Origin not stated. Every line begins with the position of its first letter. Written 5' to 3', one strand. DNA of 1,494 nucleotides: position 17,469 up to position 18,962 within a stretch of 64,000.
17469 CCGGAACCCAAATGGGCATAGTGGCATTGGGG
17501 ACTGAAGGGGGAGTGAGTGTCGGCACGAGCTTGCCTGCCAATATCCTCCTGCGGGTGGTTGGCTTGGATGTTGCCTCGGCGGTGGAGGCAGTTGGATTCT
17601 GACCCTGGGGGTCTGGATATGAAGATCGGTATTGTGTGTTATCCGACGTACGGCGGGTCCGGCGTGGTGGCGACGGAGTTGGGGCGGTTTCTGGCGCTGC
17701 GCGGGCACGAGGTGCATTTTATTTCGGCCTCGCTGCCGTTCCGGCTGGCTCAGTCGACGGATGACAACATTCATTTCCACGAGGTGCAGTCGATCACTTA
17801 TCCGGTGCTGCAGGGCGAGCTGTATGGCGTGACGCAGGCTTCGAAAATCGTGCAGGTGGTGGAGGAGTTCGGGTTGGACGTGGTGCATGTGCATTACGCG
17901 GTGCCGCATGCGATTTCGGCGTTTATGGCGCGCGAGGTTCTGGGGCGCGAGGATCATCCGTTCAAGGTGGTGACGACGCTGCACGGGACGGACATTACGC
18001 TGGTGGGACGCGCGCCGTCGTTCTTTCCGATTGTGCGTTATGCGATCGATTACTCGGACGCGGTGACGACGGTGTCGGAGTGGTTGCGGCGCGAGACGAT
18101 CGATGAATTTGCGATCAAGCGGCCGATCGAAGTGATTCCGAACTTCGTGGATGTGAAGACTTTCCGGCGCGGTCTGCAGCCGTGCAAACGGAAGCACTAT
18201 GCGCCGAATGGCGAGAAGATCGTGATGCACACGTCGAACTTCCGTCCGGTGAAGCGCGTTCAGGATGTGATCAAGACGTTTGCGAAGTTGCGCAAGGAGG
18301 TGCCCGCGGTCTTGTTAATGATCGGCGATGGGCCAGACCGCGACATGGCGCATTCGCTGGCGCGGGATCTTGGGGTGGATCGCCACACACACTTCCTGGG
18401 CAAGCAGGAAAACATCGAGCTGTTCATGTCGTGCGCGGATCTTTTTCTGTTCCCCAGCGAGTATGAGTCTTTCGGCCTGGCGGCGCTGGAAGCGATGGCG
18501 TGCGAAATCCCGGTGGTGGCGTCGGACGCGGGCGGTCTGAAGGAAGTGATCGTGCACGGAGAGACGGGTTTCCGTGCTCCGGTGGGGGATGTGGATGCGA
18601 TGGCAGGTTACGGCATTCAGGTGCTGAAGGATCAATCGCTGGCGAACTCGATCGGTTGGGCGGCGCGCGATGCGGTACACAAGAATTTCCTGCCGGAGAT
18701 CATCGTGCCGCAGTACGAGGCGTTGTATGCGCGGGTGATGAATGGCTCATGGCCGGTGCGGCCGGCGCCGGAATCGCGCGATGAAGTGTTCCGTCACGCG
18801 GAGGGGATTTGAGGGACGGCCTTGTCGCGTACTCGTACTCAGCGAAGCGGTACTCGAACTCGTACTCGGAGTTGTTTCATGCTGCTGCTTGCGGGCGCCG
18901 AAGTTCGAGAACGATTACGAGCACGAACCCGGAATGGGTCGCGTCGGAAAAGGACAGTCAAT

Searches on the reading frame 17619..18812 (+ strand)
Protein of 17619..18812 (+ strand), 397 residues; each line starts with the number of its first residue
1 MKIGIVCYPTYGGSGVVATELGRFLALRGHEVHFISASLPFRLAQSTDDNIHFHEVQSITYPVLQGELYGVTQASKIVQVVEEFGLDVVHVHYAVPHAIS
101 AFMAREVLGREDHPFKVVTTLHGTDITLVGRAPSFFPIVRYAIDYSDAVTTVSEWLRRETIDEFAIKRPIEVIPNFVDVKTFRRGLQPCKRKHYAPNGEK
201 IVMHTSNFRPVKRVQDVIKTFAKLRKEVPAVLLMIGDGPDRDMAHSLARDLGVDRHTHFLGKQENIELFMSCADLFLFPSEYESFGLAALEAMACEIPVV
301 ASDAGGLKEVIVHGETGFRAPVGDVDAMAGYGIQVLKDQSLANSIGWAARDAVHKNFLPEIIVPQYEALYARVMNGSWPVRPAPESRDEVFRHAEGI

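Call 35: search_protein_families(library=pfam, proteins=[window:17619-18812:+], max_evalue=0.01)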
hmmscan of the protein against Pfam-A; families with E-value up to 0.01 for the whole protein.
window:17619-18812:+ (397 aa): 8 families
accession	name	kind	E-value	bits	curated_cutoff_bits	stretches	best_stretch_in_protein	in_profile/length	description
PF00534.26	Glycos_transf_1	-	2e-40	138.5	26.4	1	191-350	7-170/172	Glycosyl transferases group 1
PF13692.12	Glyco_trans_1_4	-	1.5e-32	113.2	27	1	200-338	2-142/142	Glycosyl transferases group 1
PF13439.12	Glyco_transf_4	-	6.3e-30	104.9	28.5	1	11-179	1-168/170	Glycosyltransferase Family 4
PF13579.12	Glyco_trans_4_4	-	5.8e-16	59.7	29.7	1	12-175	1-157/158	Glycosyl transferase 4-like domain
PF13477.12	Glyco_trans_4_2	-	1e-11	45.6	23.4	1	19-152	14-138/139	Glycosyl transferase 4-like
PF20706.3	GT4-conflict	-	2.6e-11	43.6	26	1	153-311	158-320/385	Family 4 Glycosyltransferase in conflict systems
PF08323.17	Glyco_transf_5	-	5.7e-05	23.4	22.7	0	10-82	14-78/239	Starch synthase catalytic domain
PF13524.12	Glyco_trans_1_2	-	0.0081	16.6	25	0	283-359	61-135/144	Glycosyl transferase-like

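Call 122: search_solved_structures(query=window:17619-18812:+, max_evalue=1e-10)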
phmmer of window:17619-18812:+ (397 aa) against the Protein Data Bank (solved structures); distinct sequences matched with E-value up to 1e-10: 19.
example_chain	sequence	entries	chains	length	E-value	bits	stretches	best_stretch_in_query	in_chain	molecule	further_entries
2jjm_A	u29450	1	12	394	1.3e-106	360.4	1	1-374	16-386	GLYCOSYL TRANSFERASE, GROUP 1 FAMILY PROTEIN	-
3mbo_A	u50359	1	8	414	1.6e-106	360.1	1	1-374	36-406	Glycosyltransferase, group 1 family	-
5d00_A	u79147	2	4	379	3.9e-101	342.4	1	1-373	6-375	N-acetyl-alpha-D-glucosaminyl L-malate synthase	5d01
6d9t_A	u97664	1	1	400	4.8e-96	325.7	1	1-375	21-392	Glycosyl transferase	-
6n1x_A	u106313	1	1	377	5.8e-96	325.4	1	1-375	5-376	Glycosyltransferase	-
6kih_A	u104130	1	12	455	1.6e-19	73.8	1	172-375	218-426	Tll1590 protein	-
4n9w_A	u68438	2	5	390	1.8e-18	70.3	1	1-378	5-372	GDP-mannose-dependent alpha-(1-2)-phosphatidylinositol mannosyltransferase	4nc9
2gej_A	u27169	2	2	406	2.1e-18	70.1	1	1-378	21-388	PHOSPHATIDYLINOSITOL MANNOSYLTRANSFERASE (PimA)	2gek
3oka_A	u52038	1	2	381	1.5e-15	60.6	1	69-360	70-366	GDP-mannose-dependent alpha-(1-6)-phosphatidylinositol monomannoside mannosyltransferase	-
3okc_A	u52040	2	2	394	1.6e-15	60.5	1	69-360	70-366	GDP-mannose-dependent alpha-(1-6)-phosphatidylinositol monomannoside mannosyltransferase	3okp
2x6q_A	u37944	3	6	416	9.4e-14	54.7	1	196-359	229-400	TREHALOSE-SYNTHASE TRET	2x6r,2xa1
7qsg_A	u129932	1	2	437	1.1e-13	54.6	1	149-338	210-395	D-inositol 3-phosphate glycosyltransferase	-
2xa2_A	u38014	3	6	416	6.4e-13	52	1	196-359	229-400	TREHALOSE-SYNTHASE TRET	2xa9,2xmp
4xso_B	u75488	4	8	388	7.2e-13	51.8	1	75-340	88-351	Alr3699 protein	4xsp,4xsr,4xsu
3c4q_A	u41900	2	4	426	1.9e-12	50.4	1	184-327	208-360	Predicted glycosyltransferases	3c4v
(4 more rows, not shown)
